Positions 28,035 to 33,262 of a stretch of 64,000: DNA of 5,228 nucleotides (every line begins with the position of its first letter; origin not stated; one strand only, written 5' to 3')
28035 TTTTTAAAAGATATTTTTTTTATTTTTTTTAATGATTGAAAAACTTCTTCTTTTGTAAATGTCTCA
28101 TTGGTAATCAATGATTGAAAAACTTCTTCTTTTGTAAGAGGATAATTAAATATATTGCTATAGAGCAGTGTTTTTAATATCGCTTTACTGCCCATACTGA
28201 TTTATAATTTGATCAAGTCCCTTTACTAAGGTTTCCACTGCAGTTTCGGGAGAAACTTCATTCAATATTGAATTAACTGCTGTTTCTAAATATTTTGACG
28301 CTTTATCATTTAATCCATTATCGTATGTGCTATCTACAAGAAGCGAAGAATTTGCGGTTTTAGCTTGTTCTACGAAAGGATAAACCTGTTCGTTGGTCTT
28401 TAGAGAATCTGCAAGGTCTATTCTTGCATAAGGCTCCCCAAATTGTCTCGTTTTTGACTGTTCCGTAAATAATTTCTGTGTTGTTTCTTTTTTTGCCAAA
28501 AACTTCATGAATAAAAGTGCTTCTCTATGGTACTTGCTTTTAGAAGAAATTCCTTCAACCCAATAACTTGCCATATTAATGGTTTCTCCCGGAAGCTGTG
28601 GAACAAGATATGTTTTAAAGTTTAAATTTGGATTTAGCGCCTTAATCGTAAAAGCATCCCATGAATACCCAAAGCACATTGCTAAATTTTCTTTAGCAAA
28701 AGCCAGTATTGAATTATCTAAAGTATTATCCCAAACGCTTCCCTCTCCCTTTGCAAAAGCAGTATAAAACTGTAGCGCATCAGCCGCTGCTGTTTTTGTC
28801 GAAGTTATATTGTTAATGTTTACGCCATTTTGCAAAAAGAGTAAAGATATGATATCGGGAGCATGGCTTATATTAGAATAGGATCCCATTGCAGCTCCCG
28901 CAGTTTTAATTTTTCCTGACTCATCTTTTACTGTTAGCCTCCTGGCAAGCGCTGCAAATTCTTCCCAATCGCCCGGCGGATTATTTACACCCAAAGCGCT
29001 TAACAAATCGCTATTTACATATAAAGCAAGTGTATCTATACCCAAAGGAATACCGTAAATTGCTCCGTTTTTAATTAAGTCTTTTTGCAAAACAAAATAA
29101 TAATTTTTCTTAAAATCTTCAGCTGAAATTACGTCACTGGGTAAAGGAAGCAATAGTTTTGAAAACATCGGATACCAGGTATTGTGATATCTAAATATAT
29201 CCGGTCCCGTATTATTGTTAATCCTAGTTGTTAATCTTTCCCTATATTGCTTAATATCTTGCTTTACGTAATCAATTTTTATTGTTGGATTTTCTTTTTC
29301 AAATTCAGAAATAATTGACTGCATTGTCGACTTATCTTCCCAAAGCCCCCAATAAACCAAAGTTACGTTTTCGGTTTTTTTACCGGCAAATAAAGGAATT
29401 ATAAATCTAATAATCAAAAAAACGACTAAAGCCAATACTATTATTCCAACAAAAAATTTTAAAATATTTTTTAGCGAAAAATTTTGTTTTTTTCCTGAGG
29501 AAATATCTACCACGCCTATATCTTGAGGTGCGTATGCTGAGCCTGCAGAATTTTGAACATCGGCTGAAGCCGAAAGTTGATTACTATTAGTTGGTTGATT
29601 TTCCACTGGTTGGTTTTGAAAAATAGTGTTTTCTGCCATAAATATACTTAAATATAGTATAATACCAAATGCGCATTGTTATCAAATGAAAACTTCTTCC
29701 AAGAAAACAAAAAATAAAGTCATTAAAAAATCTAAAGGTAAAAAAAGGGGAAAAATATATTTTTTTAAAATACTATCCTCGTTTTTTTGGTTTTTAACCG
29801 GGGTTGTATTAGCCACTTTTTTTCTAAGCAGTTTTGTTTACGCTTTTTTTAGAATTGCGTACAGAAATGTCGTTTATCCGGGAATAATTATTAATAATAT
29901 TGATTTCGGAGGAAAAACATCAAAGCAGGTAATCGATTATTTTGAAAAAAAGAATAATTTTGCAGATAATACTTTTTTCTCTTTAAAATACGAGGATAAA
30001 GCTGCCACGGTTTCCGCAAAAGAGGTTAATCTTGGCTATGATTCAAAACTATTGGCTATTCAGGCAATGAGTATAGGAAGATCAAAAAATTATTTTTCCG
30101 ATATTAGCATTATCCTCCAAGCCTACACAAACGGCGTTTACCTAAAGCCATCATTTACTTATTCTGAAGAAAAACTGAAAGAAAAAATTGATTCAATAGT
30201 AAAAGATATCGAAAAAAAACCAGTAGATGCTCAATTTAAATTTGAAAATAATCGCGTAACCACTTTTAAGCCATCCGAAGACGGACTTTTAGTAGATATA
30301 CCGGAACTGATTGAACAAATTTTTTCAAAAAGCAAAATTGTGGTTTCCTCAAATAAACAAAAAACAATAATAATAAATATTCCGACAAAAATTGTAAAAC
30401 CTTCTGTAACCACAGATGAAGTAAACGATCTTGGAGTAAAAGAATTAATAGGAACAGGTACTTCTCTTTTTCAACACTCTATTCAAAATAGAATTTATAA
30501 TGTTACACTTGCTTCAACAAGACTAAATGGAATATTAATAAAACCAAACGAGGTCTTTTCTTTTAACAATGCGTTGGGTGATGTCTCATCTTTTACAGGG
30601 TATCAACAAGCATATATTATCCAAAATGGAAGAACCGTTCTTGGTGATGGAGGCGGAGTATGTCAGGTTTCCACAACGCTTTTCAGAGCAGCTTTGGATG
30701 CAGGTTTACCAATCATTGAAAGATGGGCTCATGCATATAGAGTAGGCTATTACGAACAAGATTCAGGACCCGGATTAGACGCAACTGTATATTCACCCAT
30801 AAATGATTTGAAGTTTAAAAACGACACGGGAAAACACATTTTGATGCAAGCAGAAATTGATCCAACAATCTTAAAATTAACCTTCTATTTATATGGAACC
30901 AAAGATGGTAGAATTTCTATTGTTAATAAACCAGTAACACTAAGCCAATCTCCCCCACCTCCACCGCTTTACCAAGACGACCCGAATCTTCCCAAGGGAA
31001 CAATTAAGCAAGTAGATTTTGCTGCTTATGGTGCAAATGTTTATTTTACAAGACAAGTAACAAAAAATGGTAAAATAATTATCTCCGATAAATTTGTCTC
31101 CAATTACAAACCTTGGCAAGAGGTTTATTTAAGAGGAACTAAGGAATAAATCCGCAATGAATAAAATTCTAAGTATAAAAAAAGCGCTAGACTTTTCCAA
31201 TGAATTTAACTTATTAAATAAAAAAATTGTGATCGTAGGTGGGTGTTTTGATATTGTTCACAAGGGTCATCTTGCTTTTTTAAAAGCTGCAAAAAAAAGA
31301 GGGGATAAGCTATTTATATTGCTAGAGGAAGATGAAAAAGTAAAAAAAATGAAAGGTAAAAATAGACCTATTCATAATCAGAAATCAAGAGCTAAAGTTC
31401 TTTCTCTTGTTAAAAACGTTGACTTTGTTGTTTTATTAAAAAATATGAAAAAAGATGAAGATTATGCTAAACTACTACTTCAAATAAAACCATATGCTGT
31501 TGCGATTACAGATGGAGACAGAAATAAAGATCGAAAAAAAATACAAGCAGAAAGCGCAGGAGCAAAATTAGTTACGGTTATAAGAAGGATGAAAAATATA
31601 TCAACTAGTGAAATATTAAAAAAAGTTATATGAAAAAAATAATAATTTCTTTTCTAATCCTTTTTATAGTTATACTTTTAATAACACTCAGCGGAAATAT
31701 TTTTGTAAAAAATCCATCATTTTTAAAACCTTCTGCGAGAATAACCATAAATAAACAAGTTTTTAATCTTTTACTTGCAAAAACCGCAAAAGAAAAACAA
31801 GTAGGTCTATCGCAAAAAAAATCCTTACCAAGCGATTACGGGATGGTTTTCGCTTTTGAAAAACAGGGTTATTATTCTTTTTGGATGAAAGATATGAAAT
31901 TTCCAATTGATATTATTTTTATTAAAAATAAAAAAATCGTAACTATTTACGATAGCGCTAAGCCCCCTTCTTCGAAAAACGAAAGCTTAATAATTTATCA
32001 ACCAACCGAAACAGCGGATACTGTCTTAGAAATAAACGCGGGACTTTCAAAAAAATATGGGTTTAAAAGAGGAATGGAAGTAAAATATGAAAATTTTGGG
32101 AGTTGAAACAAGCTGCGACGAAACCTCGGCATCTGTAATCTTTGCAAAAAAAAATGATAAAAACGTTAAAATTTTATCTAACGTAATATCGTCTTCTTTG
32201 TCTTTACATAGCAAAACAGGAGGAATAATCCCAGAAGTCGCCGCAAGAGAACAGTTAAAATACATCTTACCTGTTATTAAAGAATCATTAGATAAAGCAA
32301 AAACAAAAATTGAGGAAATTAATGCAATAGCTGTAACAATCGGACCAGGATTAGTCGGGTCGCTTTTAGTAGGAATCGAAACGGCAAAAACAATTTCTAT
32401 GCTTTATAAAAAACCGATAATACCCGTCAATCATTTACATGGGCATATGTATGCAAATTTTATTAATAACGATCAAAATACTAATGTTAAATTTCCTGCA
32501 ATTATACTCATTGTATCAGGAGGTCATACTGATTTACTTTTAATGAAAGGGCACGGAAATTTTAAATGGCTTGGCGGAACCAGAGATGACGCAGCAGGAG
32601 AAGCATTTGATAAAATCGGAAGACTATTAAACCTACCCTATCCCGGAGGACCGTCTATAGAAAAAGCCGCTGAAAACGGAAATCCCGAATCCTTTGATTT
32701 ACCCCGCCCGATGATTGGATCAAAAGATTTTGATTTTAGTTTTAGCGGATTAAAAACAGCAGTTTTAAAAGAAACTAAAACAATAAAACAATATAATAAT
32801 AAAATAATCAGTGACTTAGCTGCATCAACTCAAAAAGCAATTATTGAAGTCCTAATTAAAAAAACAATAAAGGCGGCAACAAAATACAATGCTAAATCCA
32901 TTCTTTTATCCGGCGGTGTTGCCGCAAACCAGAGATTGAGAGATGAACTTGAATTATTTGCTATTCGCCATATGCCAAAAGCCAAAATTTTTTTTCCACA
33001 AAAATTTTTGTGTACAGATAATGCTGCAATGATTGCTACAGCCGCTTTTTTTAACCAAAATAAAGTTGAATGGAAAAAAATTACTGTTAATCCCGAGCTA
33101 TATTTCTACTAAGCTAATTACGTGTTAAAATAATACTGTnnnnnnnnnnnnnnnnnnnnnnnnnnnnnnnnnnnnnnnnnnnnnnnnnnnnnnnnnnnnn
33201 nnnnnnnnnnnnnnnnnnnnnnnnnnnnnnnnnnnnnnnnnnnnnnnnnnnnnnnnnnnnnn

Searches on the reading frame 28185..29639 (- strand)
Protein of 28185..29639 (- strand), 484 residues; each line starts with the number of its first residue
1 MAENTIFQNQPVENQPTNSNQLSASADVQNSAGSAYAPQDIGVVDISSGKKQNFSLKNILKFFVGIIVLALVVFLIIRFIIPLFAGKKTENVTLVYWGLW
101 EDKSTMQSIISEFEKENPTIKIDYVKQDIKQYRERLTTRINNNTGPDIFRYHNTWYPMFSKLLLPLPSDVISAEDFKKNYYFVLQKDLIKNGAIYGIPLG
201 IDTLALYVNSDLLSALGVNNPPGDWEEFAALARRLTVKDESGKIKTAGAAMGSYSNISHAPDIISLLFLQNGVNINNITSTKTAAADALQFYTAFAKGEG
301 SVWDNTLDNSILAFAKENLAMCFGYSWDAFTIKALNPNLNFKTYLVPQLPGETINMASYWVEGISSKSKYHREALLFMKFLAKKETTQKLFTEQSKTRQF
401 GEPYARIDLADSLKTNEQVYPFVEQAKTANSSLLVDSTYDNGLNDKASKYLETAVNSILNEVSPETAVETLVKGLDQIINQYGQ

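Call 7: search_protein_families(library=pfam, proteins=[window:28185-29639:-], max_evalue=0.01)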
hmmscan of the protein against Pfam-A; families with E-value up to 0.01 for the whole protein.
window:28185-29639:- (484 aa): 2 families
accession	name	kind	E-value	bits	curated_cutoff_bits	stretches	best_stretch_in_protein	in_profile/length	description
PF01547.30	SBP_bac_1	-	7.8e-29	102.1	26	1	101-386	5-305/307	Bacterial extracellular solute-binding protein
PF13416.11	SBP_bac_8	-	5.7e-28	98.9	27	1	109-393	2-255/279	Bacterial extracellular solute-binding protein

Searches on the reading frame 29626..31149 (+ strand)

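Call 7: search_protein_families(library=pfam, proteins=[window:29626-31149:+], max_evalue=0.01)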
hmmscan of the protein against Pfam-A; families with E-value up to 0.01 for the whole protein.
window:29626-31149:+ (507 aa): 3 families
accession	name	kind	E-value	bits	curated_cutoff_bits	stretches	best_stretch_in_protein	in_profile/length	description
PF04294.18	VanW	-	2.2e-41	140.8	27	1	288-420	1-129/130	VanW like protein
PF12229.13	PG_binding_4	-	3.4e-19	69.6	22.1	1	128-235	2-107/117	Putative peptidoglycan binding domain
PF07501.17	G5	-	7.6e-05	23.3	23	1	438-506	5-75/75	G5 domain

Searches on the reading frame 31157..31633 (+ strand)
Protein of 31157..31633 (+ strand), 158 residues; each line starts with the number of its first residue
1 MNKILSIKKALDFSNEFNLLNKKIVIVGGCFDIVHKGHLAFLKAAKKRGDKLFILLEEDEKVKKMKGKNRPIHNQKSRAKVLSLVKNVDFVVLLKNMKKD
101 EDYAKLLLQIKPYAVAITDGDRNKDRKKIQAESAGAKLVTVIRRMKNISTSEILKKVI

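Call 7: search_protein_families(library=pfam, proteins=[window:31157-31633:+], max_evalue=0.01)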
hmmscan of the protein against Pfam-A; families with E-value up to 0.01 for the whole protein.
window:31157-31633:+ (158 aa): 2 families
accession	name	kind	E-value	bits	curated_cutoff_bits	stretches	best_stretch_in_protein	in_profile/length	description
PF01467.32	CTP_transf_like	-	2.5e-15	57.3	21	1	26-154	1-131/133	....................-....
PF06574.18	FAD_syn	-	0.002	18.4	27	1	21-94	5-83/158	FAD synthetase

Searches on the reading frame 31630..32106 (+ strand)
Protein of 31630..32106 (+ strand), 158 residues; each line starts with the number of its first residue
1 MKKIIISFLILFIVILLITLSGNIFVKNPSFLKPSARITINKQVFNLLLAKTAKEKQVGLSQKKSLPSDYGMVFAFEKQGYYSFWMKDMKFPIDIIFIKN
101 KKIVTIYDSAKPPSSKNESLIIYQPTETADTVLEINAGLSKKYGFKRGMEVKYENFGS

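Call 7: search_protein_families(library=pfam, proteins=[window:31630-32106:+], max_evalue=0.01)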
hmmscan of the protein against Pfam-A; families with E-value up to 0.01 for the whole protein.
window:31630-32106:+ (158 aa): 1 family
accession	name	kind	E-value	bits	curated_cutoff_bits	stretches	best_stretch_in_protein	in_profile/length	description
PF02643.20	DUF192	-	1.6e-27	95.9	27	1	46-152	2-95/96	Uncharacterized ACR, COG1430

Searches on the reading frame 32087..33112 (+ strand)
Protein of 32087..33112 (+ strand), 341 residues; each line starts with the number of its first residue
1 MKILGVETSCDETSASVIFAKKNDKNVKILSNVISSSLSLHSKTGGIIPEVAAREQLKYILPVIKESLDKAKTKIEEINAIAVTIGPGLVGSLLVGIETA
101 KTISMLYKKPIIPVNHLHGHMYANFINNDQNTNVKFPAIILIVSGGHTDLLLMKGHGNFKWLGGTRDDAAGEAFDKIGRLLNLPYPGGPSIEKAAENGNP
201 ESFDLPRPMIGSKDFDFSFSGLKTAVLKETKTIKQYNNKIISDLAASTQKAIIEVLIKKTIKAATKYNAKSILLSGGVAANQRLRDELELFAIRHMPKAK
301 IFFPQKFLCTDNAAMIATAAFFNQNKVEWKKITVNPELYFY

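Call 7: search_protein_families(library=pfam, proteins=[window:32087-33112:+], max_evalue=0.01)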
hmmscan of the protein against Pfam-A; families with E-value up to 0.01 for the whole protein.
window:32087-33112:+ (341 aa): 2 families
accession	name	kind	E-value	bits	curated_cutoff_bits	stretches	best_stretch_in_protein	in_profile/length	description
PF00814.31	TsaD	-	6.1e-91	305.2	24.8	1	28-317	1-263/264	tRNA N6-adenosine threonylcarbamoyltransferase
PF22521.2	HypF_C_2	-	1e-05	25.9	27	1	234-289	158-214/241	Carbamoyltransferase, Kae1-like Domain, second subdomain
